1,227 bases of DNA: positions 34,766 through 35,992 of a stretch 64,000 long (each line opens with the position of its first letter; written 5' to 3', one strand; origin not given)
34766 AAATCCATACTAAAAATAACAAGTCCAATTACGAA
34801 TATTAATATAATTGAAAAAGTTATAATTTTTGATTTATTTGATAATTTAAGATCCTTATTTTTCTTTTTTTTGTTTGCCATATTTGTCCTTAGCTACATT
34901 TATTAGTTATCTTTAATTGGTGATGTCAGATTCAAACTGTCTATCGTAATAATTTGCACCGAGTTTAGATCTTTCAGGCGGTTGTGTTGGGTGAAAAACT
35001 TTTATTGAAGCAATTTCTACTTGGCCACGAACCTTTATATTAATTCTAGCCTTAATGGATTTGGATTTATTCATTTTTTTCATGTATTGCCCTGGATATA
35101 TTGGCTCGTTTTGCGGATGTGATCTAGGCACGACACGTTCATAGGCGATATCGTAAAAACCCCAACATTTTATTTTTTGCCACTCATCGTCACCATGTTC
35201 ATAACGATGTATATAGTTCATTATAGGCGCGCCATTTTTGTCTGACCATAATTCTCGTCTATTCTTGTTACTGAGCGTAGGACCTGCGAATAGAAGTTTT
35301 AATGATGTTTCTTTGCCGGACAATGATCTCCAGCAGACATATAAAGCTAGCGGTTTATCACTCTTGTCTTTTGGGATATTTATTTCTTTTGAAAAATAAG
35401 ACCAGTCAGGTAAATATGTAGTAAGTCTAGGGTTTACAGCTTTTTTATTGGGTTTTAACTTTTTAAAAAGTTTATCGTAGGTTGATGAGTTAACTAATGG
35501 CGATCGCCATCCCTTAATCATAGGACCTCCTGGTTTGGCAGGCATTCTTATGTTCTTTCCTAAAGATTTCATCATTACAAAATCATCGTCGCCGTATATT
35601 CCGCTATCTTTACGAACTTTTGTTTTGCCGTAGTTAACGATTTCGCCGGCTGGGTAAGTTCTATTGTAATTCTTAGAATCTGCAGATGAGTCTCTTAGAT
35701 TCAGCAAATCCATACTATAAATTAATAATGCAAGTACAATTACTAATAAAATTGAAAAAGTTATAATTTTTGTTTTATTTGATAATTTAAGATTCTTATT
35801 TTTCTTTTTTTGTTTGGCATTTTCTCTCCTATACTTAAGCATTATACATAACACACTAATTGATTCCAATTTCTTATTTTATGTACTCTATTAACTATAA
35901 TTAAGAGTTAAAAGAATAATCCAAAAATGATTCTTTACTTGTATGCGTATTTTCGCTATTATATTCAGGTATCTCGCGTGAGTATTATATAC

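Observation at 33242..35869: Three tandem paralogs of an unknown signal-anchored protein family inserted antisense between fusA and tuf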

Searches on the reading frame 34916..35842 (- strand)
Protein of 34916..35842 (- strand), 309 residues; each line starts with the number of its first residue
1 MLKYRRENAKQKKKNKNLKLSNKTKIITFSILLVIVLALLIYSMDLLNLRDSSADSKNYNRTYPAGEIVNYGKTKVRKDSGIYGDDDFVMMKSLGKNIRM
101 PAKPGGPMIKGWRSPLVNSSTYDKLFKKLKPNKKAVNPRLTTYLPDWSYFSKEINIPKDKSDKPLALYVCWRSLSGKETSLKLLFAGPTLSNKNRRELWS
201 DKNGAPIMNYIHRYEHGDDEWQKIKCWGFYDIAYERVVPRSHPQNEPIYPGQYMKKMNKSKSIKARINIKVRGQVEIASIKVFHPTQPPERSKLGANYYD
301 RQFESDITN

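Call 4: search_protein_families(library=pfam, proteins=[window:34916-35842:-], max_evalue=1)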
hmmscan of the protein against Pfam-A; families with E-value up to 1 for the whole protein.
window:34916-35842:- (309 aa): 0 families

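Call 5: search_protein_families(library=ncbifam, proteins=[window:34916-35842:-], max_evalue=1)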
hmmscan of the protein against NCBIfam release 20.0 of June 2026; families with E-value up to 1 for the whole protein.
window:34916-35842:- (309 aa): 2 families
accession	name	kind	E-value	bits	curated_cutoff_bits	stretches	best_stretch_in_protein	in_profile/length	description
TIGR03656.1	IsdC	equivalog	0.019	14.8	155.85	1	7-44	176-213/219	heme uptake protein IsdC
TIGR04370.1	glyco_rpt_poly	subfamily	0.091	11.7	40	1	4-60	67-122/396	oligosaccharide repeat unit polymerase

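Call 54: search_protein_families(library=phrogs, proteins=[window:34916-35842:-], max_evalue=1)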
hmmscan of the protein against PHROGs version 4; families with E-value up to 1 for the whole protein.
window:34916-35842:- (309 aa): 0 families

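Call 55: search_protein_families(library=padloc, proteins=[window:34916-35842:-], max_evalue=1)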
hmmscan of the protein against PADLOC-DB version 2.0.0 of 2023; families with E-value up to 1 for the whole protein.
window:34916-35842:- (309 aa): 0 families
